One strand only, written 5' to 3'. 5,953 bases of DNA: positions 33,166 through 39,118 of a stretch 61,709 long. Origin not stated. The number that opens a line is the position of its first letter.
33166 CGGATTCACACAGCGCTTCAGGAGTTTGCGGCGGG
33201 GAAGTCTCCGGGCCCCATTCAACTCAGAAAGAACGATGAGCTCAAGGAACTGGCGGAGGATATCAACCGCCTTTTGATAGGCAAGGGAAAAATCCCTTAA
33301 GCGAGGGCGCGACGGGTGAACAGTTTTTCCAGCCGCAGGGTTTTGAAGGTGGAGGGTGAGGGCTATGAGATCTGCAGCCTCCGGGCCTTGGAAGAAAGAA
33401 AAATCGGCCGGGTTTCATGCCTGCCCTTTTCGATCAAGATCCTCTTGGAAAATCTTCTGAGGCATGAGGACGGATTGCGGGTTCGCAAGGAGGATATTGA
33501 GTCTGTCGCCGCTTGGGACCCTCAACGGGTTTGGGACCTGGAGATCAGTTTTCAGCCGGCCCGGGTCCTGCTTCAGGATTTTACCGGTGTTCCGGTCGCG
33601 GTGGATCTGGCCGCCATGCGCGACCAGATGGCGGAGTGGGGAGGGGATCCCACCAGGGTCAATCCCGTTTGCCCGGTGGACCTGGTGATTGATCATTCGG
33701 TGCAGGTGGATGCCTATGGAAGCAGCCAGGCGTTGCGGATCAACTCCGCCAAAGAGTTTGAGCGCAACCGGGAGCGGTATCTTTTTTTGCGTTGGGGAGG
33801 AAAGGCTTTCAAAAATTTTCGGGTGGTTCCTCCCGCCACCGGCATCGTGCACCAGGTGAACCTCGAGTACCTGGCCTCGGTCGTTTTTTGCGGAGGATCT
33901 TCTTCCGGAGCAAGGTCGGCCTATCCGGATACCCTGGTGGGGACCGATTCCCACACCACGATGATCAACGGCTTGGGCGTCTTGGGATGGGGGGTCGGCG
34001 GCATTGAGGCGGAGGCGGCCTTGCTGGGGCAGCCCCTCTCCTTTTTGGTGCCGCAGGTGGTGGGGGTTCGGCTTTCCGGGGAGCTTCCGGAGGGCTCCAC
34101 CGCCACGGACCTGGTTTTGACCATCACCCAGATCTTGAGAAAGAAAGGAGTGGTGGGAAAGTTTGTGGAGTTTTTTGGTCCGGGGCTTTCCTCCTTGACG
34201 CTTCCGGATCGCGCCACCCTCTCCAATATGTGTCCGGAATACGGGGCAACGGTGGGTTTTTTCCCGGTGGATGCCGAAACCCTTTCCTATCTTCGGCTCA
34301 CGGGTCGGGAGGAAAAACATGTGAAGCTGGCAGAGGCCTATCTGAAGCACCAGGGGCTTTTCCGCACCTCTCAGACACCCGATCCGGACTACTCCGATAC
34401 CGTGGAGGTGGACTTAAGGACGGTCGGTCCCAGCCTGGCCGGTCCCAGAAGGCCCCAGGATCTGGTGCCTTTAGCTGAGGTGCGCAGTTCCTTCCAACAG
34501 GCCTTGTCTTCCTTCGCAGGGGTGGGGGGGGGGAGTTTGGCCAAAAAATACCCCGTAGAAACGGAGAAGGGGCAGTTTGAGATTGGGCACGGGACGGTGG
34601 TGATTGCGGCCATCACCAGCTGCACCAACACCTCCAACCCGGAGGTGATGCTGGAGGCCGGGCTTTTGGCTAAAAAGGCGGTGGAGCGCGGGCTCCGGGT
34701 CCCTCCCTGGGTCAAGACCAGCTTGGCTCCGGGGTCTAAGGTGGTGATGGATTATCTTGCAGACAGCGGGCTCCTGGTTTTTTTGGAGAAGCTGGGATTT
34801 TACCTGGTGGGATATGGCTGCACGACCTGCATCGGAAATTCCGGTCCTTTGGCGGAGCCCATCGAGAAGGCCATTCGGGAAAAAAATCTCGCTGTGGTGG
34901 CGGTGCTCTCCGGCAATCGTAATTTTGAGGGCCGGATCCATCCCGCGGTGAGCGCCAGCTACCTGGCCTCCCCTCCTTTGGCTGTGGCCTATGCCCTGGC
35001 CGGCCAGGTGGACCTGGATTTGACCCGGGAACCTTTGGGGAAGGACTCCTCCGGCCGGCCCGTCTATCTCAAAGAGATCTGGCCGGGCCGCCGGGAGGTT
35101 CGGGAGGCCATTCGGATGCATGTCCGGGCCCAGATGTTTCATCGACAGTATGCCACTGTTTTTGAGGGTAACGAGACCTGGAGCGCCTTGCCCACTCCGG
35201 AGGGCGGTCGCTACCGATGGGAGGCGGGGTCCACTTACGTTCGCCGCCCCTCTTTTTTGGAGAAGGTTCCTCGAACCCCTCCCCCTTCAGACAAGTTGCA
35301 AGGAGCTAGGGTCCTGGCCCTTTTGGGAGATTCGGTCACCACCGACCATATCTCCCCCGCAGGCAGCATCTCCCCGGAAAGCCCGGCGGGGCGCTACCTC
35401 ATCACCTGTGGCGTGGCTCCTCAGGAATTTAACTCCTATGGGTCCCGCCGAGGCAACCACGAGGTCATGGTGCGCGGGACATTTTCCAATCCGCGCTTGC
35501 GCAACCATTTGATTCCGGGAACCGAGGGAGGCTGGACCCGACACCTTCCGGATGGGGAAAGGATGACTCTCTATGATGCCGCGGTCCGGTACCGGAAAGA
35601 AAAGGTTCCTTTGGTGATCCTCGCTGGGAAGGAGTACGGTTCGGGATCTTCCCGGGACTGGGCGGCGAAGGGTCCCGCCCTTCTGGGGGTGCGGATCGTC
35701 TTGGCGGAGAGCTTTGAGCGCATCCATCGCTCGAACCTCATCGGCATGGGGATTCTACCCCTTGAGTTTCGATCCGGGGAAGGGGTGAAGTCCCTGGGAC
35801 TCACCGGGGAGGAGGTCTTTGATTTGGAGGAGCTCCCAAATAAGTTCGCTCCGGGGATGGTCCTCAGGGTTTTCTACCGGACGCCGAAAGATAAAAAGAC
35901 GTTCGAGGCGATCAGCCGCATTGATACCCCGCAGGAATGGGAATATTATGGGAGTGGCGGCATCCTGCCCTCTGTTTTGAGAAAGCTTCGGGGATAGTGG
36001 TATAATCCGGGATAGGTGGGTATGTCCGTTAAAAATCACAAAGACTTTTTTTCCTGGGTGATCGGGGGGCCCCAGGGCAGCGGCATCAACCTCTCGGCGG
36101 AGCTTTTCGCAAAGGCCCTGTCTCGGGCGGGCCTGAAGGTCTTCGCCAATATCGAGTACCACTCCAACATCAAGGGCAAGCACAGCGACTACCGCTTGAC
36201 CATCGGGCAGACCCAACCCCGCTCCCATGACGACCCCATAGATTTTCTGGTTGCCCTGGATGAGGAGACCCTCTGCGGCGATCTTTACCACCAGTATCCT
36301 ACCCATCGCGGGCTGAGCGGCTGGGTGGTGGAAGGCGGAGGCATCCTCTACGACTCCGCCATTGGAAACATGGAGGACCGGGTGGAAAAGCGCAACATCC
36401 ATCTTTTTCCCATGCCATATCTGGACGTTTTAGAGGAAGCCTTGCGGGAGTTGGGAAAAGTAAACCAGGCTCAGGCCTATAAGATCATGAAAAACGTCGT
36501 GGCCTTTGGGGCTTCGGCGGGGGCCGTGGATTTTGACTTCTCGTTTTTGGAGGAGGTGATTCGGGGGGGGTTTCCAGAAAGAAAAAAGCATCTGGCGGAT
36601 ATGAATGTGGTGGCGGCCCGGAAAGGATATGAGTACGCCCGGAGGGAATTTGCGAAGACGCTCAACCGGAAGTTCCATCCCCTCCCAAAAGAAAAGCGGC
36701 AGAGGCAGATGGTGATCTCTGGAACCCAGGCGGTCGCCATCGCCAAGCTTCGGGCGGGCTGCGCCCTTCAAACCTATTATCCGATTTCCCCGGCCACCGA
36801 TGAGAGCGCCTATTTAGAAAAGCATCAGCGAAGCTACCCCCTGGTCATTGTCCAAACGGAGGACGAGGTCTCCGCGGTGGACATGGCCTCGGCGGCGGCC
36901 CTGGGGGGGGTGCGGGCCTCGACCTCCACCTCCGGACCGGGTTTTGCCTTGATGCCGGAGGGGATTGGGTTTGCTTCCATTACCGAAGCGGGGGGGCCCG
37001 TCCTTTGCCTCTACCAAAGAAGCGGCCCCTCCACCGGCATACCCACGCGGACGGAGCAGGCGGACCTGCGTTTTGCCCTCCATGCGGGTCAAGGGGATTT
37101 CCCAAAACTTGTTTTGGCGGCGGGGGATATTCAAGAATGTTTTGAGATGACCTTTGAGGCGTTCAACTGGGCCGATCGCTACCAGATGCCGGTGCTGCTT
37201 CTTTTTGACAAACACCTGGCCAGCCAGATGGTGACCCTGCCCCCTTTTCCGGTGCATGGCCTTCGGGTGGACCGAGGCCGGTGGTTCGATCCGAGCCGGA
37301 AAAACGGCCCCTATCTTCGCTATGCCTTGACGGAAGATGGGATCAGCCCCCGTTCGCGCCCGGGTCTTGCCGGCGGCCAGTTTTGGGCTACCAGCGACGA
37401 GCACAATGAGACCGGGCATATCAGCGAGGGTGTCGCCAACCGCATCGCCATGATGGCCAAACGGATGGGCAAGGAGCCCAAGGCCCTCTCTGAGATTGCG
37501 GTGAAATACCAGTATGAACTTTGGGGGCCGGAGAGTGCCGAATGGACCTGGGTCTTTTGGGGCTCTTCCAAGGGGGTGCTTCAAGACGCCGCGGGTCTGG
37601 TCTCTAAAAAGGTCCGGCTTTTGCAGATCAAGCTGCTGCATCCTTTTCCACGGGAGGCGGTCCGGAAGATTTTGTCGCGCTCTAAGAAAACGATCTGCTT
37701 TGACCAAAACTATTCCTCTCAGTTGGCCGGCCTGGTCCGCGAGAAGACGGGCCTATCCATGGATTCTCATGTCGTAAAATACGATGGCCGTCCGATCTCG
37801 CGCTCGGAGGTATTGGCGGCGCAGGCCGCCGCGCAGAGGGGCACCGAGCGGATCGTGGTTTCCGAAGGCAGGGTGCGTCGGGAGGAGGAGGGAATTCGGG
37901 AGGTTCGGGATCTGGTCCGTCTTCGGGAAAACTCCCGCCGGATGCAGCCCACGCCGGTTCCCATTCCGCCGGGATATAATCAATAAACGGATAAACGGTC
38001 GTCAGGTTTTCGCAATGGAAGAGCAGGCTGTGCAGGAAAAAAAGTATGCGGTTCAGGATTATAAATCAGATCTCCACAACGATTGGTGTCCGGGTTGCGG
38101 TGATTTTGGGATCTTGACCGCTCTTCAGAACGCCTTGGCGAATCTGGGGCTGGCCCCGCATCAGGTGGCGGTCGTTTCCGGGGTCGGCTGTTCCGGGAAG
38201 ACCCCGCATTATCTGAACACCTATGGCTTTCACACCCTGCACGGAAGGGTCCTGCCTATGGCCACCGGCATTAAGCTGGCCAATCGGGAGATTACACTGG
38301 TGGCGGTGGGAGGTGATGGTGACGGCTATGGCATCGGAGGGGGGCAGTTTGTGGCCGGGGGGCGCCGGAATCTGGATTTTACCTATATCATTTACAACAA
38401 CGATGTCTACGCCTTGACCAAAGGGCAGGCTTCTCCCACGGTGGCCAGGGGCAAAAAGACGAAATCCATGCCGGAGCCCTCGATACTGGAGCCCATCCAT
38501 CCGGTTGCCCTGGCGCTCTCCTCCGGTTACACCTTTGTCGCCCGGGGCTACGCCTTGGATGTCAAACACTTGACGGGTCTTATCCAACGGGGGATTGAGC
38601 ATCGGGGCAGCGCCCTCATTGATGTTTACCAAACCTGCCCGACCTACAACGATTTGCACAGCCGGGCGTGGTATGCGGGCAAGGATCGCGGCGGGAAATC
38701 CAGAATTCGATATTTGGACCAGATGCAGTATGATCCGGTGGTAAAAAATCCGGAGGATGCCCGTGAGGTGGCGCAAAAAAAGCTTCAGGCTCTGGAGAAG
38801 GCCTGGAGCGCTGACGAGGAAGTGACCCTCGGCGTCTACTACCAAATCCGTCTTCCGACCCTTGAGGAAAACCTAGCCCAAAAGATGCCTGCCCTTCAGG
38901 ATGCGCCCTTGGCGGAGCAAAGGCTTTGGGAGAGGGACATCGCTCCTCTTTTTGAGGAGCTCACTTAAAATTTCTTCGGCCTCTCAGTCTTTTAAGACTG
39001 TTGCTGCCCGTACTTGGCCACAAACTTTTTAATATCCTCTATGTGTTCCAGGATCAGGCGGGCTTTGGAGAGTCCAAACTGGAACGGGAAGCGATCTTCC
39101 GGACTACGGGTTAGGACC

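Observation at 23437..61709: Family-1: a conserved hairpin-bearing mini-element, 9 copies, 7 of them inside intact protein-coding genes in three reading registers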

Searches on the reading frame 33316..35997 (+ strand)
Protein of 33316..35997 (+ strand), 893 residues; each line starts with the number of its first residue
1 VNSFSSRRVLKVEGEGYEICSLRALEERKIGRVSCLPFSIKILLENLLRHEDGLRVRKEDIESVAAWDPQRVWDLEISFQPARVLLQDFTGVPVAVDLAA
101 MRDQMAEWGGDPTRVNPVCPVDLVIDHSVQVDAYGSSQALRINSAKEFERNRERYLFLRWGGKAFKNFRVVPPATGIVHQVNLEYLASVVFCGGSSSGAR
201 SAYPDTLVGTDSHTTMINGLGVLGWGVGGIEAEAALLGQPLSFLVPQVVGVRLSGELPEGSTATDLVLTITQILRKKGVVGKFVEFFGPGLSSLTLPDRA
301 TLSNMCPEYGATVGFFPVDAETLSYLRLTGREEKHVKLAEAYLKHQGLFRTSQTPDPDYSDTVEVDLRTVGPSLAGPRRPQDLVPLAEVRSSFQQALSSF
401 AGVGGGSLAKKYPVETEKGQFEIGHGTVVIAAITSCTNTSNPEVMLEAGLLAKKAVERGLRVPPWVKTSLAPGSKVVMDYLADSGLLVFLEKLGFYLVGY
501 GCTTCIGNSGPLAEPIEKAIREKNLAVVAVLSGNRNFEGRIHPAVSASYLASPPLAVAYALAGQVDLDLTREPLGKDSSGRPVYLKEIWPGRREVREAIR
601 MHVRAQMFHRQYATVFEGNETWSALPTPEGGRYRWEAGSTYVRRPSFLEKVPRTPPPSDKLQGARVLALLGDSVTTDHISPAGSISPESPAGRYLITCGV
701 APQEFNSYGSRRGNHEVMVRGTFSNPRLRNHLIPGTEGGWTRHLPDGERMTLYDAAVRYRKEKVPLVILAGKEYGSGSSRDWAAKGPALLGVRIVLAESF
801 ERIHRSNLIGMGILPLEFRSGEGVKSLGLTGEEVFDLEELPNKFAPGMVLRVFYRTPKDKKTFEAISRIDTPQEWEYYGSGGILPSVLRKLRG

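Call 36: search_protein_families(library=pfam, proteins=[window:33316-35997:+])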
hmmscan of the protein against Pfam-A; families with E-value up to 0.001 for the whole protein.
window:33316-35997:+ (893 aa): 2 families
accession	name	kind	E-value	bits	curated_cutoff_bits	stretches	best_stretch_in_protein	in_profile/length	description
PF00330.25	Aconitase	-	1.1e-162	542.7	28.7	1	76-563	15-463/463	Aconitase family (aconitate hydratase)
PF00694.25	Aconitase_C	-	3.3e-42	144.4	22.8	1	693-819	3-129/131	Aconitase C-terminal domain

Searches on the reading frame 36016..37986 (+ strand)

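Call 37: search_protein_families(library=pfam, proteins=[window:36016-37986:+])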
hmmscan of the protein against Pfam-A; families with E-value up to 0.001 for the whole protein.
window:36016-37986:+ (656 aa): 3 families
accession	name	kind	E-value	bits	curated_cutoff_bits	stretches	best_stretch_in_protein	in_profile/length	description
PF01855.24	POR_N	-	5.8e-47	160.8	27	1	243-481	2-230/231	Pyruvate flavodoxin/ferredoxin oxidoreductase, thiamine diP-bdg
PF01558.24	POR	-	9.7e-26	91.4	27.4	1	21-206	2-173/173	Pyruvate ferredoxin/flavodoxin oxidoreductase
PF17147.9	PFOR_II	-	8.7e-07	29.7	27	1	508-585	1-81/102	Pyruvate:ferredoxin oxidoreductase core domain II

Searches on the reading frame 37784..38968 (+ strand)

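Call 37: search_protein_families(library=pfam, proteins=[window:37784-38968:+])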
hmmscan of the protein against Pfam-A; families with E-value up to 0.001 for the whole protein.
window:37784-38968:+ (394 aa): 2 families
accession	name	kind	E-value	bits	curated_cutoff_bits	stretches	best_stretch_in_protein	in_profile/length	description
PF02775.26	TPP_enzyme_C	-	5e-27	95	21.9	1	134-281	2-151/151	Thiamine pyrophosphate enzyme, C-terminal TPP binding domain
PF12367.13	PFO_beta_C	-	1.1e-07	32.3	24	1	285-366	1-63/66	Pyruvate ferredoxin oxidoreductase beta subunit C terminal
